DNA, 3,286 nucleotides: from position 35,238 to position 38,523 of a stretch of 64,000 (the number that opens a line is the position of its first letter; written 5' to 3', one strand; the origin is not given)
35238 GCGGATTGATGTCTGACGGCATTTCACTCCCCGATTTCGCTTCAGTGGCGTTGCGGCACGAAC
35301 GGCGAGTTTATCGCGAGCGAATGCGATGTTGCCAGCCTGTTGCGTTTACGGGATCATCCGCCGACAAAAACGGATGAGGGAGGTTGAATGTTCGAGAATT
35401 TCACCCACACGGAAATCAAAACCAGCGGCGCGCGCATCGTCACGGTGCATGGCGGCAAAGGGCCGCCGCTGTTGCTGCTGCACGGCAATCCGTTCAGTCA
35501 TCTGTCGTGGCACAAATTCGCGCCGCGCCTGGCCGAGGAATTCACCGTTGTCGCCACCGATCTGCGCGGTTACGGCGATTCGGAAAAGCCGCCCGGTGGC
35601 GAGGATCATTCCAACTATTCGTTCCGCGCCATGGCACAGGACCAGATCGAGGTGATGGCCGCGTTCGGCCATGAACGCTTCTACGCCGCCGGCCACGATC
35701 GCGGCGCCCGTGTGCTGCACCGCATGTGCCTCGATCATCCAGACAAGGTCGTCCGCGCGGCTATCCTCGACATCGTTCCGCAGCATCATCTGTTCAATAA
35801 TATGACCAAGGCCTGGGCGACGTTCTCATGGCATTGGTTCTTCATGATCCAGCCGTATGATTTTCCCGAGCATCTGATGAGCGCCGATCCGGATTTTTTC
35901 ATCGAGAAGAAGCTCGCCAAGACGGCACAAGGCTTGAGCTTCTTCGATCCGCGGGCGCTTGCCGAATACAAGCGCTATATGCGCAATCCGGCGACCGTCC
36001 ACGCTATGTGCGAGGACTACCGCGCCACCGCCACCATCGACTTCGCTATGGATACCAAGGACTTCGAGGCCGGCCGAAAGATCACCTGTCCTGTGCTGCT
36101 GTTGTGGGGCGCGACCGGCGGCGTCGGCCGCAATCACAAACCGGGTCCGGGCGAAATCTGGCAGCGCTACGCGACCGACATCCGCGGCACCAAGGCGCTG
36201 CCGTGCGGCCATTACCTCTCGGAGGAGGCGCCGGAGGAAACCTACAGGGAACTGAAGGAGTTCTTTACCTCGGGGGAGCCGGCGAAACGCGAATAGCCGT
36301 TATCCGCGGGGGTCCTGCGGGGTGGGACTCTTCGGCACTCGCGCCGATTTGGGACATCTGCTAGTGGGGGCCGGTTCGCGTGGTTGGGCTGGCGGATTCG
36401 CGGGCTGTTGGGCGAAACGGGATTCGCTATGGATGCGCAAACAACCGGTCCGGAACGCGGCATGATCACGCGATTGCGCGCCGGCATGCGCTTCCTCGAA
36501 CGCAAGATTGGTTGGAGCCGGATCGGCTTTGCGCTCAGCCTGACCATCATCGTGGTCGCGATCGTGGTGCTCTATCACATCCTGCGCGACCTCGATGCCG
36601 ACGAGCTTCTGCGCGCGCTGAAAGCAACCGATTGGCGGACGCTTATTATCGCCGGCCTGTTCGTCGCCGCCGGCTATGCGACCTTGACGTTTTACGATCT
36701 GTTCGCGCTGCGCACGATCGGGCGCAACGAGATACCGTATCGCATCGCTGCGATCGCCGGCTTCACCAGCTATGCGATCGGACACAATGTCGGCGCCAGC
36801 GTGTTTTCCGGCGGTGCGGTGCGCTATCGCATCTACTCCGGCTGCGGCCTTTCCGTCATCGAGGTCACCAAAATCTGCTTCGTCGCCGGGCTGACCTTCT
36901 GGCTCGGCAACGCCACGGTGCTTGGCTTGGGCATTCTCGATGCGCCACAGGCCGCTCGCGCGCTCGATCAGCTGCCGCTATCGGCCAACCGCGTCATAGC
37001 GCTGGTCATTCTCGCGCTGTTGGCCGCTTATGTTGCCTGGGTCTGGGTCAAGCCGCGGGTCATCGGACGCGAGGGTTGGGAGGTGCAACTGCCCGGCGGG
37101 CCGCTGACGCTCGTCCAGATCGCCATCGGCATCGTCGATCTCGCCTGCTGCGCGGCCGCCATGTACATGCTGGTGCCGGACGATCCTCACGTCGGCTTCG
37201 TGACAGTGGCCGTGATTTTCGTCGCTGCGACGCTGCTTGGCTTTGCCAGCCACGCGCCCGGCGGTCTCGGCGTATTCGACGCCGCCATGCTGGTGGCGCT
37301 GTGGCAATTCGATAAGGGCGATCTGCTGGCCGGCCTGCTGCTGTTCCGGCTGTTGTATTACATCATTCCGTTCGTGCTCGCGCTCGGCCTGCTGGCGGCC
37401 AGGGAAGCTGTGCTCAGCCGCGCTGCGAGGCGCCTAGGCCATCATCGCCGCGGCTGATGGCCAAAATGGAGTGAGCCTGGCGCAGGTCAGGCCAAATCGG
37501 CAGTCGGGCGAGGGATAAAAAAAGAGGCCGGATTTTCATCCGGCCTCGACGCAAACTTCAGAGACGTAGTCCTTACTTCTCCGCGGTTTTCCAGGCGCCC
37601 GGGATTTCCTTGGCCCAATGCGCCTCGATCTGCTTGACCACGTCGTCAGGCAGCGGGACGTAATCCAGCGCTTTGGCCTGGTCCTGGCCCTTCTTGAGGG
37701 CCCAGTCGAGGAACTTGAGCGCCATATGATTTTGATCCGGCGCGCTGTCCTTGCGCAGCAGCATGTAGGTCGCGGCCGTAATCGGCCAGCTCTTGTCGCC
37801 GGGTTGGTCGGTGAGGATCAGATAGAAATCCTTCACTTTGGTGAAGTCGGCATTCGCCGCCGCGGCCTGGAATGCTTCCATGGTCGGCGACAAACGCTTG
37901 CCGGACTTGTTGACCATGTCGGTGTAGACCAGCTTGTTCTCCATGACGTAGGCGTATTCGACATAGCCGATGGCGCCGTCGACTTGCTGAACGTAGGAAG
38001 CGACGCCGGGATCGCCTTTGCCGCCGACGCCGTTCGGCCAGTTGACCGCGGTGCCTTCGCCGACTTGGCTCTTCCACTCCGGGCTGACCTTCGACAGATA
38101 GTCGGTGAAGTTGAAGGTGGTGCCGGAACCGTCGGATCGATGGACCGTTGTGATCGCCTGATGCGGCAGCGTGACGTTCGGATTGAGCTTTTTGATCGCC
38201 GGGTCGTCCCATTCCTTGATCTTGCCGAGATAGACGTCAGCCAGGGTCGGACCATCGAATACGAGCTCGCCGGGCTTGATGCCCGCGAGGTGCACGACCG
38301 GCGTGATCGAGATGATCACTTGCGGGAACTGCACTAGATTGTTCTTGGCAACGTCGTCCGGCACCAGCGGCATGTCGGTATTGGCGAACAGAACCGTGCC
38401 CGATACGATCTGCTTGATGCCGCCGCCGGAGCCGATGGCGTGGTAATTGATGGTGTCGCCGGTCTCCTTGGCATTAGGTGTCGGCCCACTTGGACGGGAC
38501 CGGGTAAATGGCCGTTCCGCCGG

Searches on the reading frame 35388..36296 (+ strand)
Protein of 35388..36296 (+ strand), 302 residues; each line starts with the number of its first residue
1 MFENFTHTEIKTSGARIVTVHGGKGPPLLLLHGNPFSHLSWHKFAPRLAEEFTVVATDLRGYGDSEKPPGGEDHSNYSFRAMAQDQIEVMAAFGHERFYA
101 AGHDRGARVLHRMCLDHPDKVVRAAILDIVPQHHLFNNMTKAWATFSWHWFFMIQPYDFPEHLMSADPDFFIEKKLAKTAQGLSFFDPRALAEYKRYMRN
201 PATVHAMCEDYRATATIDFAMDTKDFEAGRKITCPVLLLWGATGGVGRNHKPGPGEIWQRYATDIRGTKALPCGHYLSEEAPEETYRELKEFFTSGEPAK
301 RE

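Call 54: find_encoding_contigs(protein=window:35388-36296:+, flank=10000, max_places=10)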
Protein window:35388-36296:+ (302 aa): 2 contigs read that carry it; 2 places shown.
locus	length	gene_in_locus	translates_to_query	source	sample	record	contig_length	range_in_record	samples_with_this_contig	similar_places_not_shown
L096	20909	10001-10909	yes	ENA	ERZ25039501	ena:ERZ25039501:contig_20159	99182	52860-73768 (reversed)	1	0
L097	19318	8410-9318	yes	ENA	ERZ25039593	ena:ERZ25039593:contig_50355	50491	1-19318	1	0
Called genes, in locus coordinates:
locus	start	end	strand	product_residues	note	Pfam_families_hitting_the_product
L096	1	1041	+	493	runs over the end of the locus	PF00890:FAD_binding_2 (weak), PF01593:Amino_oxidase, PF07992:Pyr_redox_2 (weak), PF12831:FAD_oxidored, PF13450:NAD_binding_8, PF01593:Amino_oxidase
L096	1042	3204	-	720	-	PF03483:B3_4, PF03484:B5, PF17759:tRNA_synthFbeta, PF03147:FDX-ACB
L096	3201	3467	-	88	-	-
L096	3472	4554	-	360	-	PF02912:Phe_tRNA-synt_N, PF01409:tRNA-synt_2d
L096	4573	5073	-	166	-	PF05163:DinB, PF12867:DinB_2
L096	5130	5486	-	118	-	PF00453:Ribosomal_L20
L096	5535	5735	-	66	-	PF01632:Ribosomal_L35p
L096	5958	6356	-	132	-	PF05198:IF3_N, PF00707:IF3_C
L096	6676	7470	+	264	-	PF12697:Abhydrolase_6, PF12146:Hydrolase_4, PF00561:Abhydrolase_1 (faint)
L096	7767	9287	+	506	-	PF20695:UbiD_N, PF01977:UbiD, PF20696:UbiD_C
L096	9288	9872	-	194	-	-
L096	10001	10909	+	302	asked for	PF00561:Abhydrolase_1, PF12146:Hydrolase_4 (weak), PF12697:Abhydrolase_6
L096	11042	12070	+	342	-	PF03706:LPG_synthase_TM (weak)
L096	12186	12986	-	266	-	PF12849:PBP_like_2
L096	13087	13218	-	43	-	-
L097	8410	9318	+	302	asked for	PF00561:Abhydrolase_1, PF12146:Hydrolase_4 (weak), PF12697:Abhydrolase_6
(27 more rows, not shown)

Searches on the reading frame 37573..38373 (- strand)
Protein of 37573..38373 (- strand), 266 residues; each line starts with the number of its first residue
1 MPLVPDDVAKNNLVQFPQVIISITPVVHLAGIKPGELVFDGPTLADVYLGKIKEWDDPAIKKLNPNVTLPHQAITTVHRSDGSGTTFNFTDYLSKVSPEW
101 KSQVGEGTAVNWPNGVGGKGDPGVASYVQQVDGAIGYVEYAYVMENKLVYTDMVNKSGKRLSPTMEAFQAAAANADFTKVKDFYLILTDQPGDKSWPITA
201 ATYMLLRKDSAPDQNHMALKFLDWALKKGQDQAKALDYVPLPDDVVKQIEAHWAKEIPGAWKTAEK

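Call 69: search_protein_families(library=ncbifam, proteins=[window:37573-38373:-])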
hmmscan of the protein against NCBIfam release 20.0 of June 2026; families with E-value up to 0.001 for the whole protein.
window:37573-38373:- (266 aa): 3 families
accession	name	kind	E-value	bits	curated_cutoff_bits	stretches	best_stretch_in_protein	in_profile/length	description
NF008171.0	PRK10918.1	equivalog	1.3e-94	317.1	339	1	2-257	83-337/346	phosphate ABC transporter substrate-binding protein PstS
TIGR00975.1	3a0107s03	equivalog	3.2e-94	315.5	205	1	7-255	62-313/315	phosphate ABC transporter substrate-binding protein PstS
TIGR02136.1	ptsS_2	subfamily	3.6e-11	42.8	206.6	1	14-241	113-295/295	phosphate ABC transporter substrate-binding protein PstS family protein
